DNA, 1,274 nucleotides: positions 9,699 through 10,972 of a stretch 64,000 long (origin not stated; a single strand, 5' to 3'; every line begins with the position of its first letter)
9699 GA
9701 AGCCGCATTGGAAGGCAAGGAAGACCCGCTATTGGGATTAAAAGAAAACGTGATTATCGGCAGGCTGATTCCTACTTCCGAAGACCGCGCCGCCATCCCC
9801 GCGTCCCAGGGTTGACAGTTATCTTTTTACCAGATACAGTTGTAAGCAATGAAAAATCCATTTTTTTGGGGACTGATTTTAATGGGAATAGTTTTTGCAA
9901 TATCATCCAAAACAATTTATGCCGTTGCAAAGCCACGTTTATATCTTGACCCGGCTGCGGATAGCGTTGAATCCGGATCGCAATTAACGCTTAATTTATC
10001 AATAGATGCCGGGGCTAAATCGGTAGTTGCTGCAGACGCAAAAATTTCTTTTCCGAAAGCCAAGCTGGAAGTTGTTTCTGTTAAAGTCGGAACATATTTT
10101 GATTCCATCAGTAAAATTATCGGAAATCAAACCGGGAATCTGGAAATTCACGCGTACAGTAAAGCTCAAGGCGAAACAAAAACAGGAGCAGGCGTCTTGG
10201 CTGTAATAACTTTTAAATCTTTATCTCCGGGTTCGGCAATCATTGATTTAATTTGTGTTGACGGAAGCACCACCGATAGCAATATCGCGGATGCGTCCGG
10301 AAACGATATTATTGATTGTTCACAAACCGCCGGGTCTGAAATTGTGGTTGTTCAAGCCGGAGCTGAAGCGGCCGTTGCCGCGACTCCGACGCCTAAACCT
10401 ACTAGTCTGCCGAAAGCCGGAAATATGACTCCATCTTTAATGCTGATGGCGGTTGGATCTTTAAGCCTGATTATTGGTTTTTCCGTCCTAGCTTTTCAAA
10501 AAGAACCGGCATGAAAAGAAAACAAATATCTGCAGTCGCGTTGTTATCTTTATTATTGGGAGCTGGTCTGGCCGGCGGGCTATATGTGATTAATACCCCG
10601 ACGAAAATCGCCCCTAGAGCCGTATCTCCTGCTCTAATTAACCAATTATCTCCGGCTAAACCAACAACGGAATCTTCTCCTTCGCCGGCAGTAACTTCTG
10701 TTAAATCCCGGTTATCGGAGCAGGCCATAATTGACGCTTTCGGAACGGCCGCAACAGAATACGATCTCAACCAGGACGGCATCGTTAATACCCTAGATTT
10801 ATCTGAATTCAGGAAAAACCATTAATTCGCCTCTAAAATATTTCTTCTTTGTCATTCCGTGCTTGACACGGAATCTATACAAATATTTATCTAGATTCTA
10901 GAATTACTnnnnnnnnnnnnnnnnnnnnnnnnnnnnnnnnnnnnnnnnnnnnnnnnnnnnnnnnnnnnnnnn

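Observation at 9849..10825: Cohesin-like surface protein with an LPKAG-TM tail, translationally coupled to a small dockerin-repeat protein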

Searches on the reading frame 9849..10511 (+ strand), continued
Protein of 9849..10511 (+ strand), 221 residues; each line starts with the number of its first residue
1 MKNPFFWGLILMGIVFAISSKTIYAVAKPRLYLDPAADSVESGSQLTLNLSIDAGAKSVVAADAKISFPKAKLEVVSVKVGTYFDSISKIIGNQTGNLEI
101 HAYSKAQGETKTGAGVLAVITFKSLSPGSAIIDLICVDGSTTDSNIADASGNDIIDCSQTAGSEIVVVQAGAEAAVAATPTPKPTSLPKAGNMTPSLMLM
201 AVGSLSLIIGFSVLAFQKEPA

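Call 70: list_cluster_members(proteins=[P0001, P0014, P0010, P0039, P0055])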
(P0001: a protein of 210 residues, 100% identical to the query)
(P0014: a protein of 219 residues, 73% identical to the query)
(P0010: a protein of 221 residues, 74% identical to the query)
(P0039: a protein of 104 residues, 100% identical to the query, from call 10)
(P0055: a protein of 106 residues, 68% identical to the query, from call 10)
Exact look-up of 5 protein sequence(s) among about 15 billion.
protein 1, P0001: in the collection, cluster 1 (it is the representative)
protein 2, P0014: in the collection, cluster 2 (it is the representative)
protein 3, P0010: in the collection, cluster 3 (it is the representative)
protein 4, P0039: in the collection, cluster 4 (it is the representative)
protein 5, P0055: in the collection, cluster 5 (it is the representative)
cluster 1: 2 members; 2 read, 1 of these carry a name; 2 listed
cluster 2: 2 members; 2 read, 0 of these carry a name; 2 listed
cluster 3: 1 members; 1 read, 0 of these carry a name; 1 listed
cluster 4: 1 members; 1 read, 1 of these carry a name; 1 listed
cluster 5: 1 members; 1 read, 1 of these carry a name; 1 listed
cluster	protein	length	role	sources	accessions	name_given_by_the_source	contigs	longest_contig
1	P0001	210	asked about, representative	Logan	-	-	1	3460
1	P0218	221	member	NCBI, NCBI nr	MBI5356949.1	hypothetical protein HZB78_05080 [Candidatus Collierbacteria bacterium] | hypothetical protein [Candidatus Collierbacteria bacterium]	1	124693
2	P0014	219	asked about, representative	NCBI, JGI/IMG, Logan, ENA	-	-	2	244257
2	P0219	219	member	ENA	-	-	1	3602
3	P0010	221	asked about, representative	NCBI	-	-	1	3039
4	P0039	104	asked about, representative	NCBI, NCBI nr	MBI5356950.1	hypothetical protein HZB78_05085 [Candidatus Collierbacteria bacterium] | hypothetical protein [Candidatus Collierbacteria bacterium]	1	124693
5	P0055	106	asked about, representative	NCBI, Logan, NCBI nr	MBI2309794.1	hypothetical protein HYU89_02745 [Candidatus Collierbacteria bacterium] | hypothetical protein [Candidatus Collierbacteria bacterium]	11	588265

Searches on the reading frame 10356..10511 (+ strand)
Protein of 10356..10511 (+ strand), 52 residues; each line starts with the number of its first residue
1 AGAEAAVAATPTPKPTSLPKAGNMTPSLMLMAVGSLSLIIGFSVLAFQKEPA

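Call 45: find_homologous_proteins(query=window:10356-10511:+, max_evalue=10)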
Query seq(52 aa): no candidate shares three 5-residue words with the query. No homologue found.

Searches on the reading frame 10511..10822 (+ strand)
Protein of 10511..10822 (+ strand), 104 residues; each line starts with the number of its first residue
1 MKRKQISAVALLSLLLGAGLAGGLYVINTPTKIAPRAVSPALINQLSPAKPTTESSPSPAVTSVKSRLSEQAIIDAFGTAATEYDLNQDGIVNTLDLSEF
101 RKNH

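Call 4: search_protein_families(library=pfam, proteins=[window:10511-10822:+], max_evalue=10)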
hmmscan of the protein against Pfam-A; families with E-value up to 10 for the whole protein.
window:10511-10822:+ (104 aa): 1 family
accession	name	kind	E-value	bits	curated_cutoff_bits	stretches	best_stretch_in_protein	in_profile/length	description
PF00404.24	Dockerin_1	-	0.0064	17.1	22.9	1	77-99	29-51/57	Dockerin type I domain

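Call 5: search_protein_families(library=ncbifam, proteins=[window:10511-10822:+], max_evalue=10)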
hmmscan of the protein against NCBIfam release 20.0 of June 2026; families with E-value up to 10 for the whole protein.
window:10511-10822:+ (104 aa): 0 families

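Call 10: find_homologous_proteins(query=window:10511-10822:+, max_evalue=0.01)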
Query window:10511-10822:+ (104 aa): 32 proteins with E <= 0.01 among 61 candidates.
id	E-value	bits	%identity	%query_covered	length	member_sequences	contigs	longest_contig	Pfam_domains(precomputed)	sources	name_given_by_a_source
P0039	7.5e-58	210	100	100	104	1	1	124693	-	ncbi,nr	ncbi:hypothetical protein HZB78_05085 [Candidatus Collierbacteria bacterium]|nr:hypothetical protein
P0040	1.0e-42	162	78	98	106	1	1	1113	-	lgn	-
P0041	2.1e-40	155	74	98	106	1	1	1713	-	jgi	jgi:hypothetical protein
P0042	6.7e-40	153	75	98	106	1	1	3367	-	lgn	-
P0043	1.0e-39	152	77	99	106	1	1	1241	-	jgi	jgi:hypothetical protein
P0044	1.5e-39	152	73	98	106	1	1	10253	-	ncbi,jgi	jgi:hypothetical protein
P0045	5.6e-39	150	74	98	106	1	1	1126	-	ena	-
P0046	5.9e-39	150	73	98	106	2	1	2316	-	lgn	-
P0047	7.9e-39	150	73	98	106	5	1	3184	-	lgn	-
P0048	1.0e-38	149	72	98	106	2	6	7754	-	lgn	-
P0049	1.5e-38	149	73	98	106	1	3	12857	-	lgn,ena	-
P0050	2.0e-38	148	72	98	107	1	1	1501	-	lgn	-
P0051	2.9e-38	148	73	98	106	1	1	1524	-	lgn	-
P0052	1.3e-36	142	67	100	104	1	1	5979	-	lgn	-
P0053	4.0e-36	141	72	99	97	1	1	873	-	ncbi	-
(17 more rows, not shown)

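Call 23: search_solved_structures(query=A2, max_evalue=10, show_alignments=3)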
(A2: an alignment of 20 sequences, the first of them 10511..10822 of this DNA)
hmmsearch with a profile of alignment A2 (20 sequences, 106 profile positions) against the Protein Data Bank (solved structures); distinct sequences matched with E-value up to 10: 27.
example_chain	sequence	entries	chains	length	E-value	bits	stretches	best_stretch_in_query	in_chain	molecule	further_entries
6kg9_A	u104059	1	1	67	1.2e-05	28.6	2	78-104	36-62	And cellulose-binding endoglucanase family 9 CelL ortholog dockerin domain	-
6kge_D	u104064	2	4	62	3.1e-05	27.3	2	78-104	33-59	And cellulose-binding endoglucanase family 9 CelL ortholog dockerin domain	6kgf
6kgc_B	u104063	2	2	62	3.1e-05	27.3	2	78-104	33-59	And cellulose-binding endoglucanase family 9 CelL ortholog dockerin domain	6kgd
4fl4_A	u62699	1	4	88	0.0019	21.5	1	80-98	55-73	Glycoside hydrolase family 9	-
2mte_A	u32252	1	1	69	0.0071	19.7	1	81-102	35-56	Cellulose 1,4-beta-cellobiosidase (reducing end) CelS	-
1daq_A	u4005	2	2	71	0.0082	19.5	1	81-102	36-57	ENDOGLUCANASE SS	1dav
1ohz_B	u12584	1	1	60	0.031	17.6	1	85-104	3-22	ENDO-1,4-BETA-XYLANASE Y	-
3ul4_B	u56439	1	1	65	0.051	16.9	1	84-102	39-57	Cellulosome enzyme, dockerin type I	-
2vn5_B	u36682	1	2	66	0.068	16.5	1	72-103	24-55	ENDOGLUCANASE A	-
2yik_A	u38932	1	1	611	0.075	16.4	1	73-102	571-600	ENDOGLUCANASE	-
2y3n_B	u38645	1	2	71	0.086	16.2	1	80-97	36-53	CELLULOSOMAL FAMILY-48 PROCESSIVE GLYCOSIDE HYDROLASE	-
2ccl_B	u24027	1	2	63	0.094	16.1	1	85-104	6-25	ENDO-1,4-BETA-XYLANASE Y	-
6ddd_E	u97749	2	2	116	0.14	15.5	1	30-92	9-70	50S ribosomal protein L22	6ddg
4wce_P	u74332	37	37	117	0.14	15.5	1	30-92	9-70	50S ribosomal protein L22 | Large ribosomal subunit protein uL22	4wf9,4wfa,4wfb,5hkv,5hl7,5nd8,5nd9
6wqn_E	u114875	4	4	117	0.15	15.4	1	30-92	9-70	50S ribosomal protein L22 | uL22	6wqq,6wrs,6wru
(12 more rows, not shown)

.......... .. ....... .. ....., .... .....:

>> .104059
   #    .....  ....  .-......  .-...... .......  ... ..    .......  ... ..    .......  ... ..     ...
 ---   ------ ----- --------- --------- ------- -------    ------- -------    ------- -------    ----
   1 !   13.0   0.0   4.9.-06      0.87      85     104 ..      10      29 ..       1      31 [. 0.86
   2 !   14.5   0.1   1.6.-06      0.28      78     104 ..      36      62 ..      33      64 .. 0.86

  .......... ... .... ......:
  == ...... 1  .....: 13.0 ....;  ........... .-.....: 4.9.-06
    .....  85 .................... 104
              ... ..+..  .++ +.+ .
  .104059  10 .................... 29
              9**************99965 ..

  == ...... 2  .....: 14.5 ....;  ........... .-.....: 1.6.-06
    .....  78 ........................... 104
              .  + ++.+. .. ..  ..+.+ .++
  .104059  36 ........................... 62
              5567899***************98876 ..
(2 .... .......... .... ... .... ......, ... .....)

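Call 33: predict_structure(alignment_id=A2)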
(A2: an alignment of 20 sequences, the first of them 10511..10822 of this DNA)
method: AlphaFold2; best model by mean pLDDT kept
length: 104 residues; sequences in the alignment: 20
mean_pLDDT: 57.1   pTM: 0.19
mean pLDDT of the five models: 57.1, 56.8, 56.4, 54.1, 53.6
residues with pLDDT >= 90: 0; 70-90: 15; 50-70: 60; < 50: 29
segments of 3 or more residues with pLDDT < 50: 38-44, 46-59, 61-65
pLDDT, mean of each block of 10 residues (from residue 1): 73 68 53 51 48 43 54 61 59 60 60
secondary structure, 60 per line:
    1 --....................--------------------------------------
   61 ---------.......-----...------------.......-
elements in order: H3-22 H70-76 H97-103

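Call 53: search_protein_representatives(alignment_id=A2)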
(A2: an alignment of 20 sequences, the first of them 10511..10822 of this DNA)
Query: 20 sequences, 106 profile positions. Proteins with E-value up to 0.001 (for the whole library): 256; up to 1e-10: 50; up to 1e-30: 3. The best 150 are listed.
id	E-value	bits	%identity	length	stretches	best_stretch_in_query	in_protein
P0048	2.0e-46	172.6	-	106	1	1-104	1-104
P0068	4.9e-34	132.8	-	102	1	2-105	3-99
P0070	1.2e-31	125.2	-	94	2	1-42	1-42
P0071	5.6e-26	106.9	-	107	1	1-104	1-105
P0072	3.1e-25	104.5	-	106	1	3-103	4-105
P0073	1.8e-24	102.0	-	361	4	55-102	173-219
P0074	1.0e-21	93.2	-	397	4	44-100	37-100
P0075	2.2e-21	92.1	-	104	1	3-102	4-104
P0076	7.4e-21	90.4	-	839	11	79-98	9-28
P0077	1.1e-20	89.8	-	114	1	5-103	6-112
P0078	5.6e-19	84.4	-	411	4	43-99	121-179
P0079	6.6e-19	84.2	-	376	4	47-102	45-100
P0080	6.9e-19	84.1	-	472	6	69-103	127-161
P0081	1.2e-18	83.3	-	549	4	45-101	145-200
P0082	3.1e-18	82.0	-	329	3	41-102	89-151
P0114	4.8e-11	58.9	-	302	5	4-105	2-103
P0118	1.5e-10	57.3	-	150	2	3-96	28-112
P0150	1.0e-07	48.2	-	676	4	7-100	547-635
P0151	1.6e-07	47.6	-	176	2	5-98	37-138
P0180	3.1e-06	43.4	-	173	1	1-100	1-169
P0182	3.7e-06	43.1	-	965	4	3-48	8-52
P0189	7.5e-06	42.2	-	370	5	9-62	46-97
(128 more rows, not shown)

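Call 56: search_protein_families(library=pfam, proteins=[P0073, P0074, P0081, P0118, P0151, P0180, P0114, P0182, P0150, P0189], max_evalue=0.01)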
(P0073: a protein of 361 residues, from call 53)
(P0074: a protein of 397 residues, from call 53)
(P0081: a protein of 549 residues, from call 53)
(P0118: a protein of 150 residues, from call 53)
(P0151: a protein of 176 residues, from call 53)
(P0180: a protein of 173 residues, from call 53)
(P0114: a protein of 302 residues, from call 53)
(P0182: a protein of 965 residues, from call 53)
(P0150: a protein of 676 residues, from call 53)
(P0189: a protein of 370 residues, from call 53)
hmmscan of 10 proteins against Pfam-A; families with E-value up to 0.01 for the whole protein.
P0073 (361 aa): 6 families
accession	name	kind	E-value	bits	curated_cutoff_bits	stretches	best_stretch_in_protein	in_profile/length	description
PF00404.24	Dockerin_1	-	8e-17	61.6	22.9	2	142-161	31-50/57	Dockerin type I domain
PF00036.39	EF-hand_1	-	5.3e-11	41.7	25.4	0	254-273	9-28/29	EF hand domain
PF13405.12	EF-hand_6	-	3.3e-10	39.2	25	0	253-275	8-30/30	EF-hand domain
PF13499.12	EF-hand_7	-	1.8e-09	38.2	30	0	75-102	10-39/67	EF-hand domain pair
PF13202.12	EF-hand_5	-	2.7e-09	36.5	25.9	0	253-270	7-24/25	EF hand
PF14658.12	EF-hand_9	-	0.00017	22.4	37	0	254-276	7-29/66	EF-hand domain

P0074 (397 aa): 6 families
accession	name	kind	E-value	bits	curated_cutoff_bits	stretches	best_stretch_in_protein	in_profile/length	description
PF00404.24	Dockerin_1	-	7.5e-15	55.3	22.9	1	157-174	35-52/57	Dockerin type I domain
PF00036.39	EF-hand_1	-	1.5e-11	43.4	25.4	0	157-177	8-28/29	EF hand domain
PF13499.12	EF-hand_7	-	6.8e-09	36.4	30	0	83-114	10-32/67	EF-hand domain pair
PF13405.12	EF-hand_6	-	1.7e-08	33.9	25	0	157-176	8-27/30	EF-hand domain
PF14658.12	EF-hand_9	-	2.9e-08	34.5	37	0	159-188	8-38/66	EF-hand domain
PF13202.12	EF-hand_5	-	1.2e-06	28.1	25.9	0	157-174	7-24/25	EF hand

P0081 (549 aa): 8 families
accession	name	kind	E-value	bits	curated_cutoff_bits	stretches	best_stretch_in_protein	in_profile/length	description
PF00036.39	EF-hand_1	-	1.5e-15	56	25.4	0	112-132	9-29/29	EF hand domain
PF13405.12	EF-hand_6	-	3.2e-14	51.7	25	0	416-441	2-27/30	EF-hand domain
PF13499.12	EF-hand_7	-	4.9e-12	46.5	30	0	111-197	10-63/67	EF-hand domain pair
PF00404.24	Dockerin_1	-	7.9e-12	45.6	22.9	1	109-132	33-56/57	Dockerin type I domain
PF13202.12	EF-hand_5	-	3.9e-10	39.2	25.9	0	417-437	2-22/25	EF hand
PF14179.11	YppG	-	5.3e-07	30.8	27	0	143-195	35-85/105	YppG-like protein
PF21008.3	AIF-1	-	1.4e-06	29.1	50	0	102-135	40-73/140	Allograft inflammatory factor 1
PF16905.10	GPHH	-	0.00015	22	26.8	0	181-203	7-29/54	Voltage-dependent L-type calcium channel, IQ-associated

P0118 (150 aa): 3 families
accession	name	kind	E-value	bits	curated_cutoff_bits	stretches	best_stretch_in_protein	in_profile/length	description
PF00404.24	Dockerin_1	-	4.3e-14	52.9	22.9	2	100-150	2-56/57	Dockerin type I domain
PF13202.12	EF-hand_5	-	0.0013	18.6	25.9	0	129-140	7-18/25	EF hand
PF00036.39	EF-hand_1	-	0.0023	17.8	25.4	0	99-117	8-26/29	EF hand domain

P0151 (176 aa): 1 family
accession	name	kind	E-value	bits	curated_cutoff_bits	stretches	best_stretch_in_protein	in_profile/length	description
PF00404.24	Dockerin_1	-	3.9e-10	40.2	22.9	1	124-169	2-51/57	Dockerin type I domain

P0180 (173 aa): 2 families
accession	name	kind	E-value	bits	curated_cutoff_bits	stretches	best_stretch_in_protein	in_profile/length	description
PF16656.11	Pur_ac_phosph_N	-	1e-08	36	30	1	44-114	1-82/93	Purple acid Phosphatase, N-terminal domain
PF00041.27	fn3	-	1e-05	26.1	25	1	43-112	2-68/84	Fibronectin type III domain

P0114 (302 aa): 2 families
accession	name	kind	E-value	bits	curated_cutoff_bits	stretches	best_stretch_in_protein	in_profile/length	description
PF00404.24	Dockerin_1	-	6.8e-18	65.1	22.9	3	81-128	1-49/57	Dockerin type I domain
PF13499.12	EF-hand_7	-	1.3e-05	25.8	30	0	208-256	10-62/67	EF-hand domain pair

P0182 (965 aa): 1 family
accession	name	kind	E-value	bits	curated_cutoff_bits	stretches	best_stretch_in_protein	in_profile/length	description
PF00404.24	Dockerin_1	-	1.9e-08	34.8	22.9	1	904-953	2-56/57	Dockerin type I domain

P0150 (676 aa): 5 families
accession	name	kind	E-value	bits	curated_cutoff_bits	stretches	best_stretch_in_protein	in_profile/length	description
PF00404.24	Dockerin_1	-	2.8e-22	79.1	22.9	2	619-669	2-53/57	Dockerin type I domain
PF13088.12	BNR_2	-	6.7e-09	35.9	31.4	2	234-326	29-127/277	BNR repeat-like domain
PF07705.17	CARDB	-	6.5e-05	23.5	22.7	1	362-430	12-80/101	CARDB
PF00036.39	EF-hand_1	-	0.0019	18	25.4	0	651-666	8-23/29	EF hand domain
PF07494.17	Reg_prop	-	0.0064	17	20.4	0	52-62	11-21/24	Two component regulator propeller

P0189 (370 aa): 1 family
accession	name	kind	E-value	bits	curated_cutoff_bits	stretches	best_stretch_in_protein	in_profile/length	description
PF00404.24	Dockerin_1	-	5.9e-13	49.3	22.9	2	312-362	2-56/57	Dockerin type I domain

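Call 79: find_related_loci(query=A2, collection=metagenome_contigs, flank=6000)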
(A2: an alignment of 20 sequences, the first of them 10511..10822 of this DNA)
Query A2 (104 aa) in metagenome_contigs; peptide patterns used: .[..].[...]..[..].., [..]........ (x = any residue, [..] = any of these).
600 stretches matched a pattern (row limit reached: there are more); 6 encode a relative of the query (tblastn E <= 1e-3); 6 distinct loci.
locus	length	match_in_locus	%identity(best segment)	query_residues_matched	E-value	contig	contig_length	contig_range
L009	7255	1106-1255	49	54-104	6e-10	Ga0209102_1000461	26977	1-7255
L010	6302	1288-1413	49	56-102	3e-9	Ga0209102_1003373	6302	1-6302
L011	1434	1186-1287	47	71-104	9e-8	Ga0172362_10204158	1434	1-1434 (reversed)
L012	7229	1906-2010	54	68-102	2e-7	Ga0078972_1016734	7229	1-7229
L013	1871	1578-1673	53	72-103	6e-7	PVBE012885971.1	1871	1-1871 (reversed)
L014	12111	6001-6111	43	68-104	6e-6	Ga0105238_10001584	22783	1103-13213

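Call 84: search_protein_families(library=pfam, proteins=[L009:8-706:+, L009:719-1258:+, L009:1258-2631:+, L012:113-730:+, L010:124-840:+, L011:979-1290:+], max_evalue=0.01)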
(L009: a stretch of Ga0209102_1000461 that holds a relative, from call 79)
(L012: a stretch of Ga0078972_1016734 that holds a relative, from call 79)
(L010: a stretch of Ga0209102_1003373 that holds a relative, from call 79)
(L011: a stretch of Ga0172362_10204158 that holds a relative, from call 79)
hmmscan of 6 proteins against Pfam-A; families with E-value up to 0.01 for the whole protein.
L009:8-706:+ (233 aa): 1 family
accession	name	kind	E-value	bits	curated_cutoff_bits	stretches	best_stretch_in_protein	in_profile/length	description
PF00963.24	Cohesin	-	1.9e-07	31.8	24.1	1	35-149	10-133/139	Cohesin domain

L009:719-1258:+ (180 aa): 2 families
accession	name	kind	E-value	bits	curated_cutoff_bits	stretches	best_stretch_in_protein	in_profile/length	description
PF16656.11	Pur_ac_phosph_N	-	5.7e-09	36.9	30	1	43-126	2-93/93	Purple acid Phosphatase, N-terminal domain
PF00041.27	fn3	-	3.8e-06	27.4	25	1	41-110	2-68/84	Fibronectin type III domain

L009:1258-2631:+ (458 aa): 2 families
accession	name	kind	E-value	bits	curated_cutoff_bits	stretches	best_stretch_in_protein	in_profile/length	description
PF01229.23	Glyco_hydro_39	-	3e-32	112.5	26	1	76-384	45-374/472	Glycosyl hydrolases family 39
PF11790.14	Glyco_hydro_cc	-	8.1e-07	29.3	21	1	164-298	62-185/237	Glycosyl hydrolase catalytic core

L012:113-730:+ (206 aa): 1 family
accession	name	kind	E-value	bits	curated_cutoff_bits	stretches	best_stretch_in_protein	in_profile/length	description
PF00963.24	Cohesin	-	2.3e-07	31.6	24.1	1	74-191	6-130/139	Cohesin domain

L010:124-840:+ (239 aa): 1 family
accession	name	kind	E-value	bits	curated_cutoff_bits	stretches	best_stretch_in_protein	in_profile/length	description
PF00963.24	Cohesin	-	6.8e-05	23.5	24.1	1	35-149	8-128/139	Cohesin domain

L011:979-1290:+ (104 aa): 1 family
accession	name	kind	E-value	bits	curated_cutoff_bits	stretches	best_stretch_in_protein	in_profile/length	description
PF00404.24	Dockerin_1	-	0.0033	18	22.9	1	77-100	30-53/57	Dockerin type I domain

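Call 88: search_protein_families(library=pfam, proteins=[L011:221-940:+], max_evalue=1)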
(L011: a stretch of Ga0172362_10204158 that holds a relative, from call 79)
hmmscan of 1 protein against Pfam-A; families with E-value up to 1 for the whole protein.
L011:221-940:+ (240 aa): 1 family
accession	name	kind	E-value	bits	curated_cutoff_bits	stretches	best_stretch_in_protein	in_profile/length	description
PF00963.24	Cohesin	-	9e-07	29.6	24.1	1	51-165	6-127/139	Cohesin domain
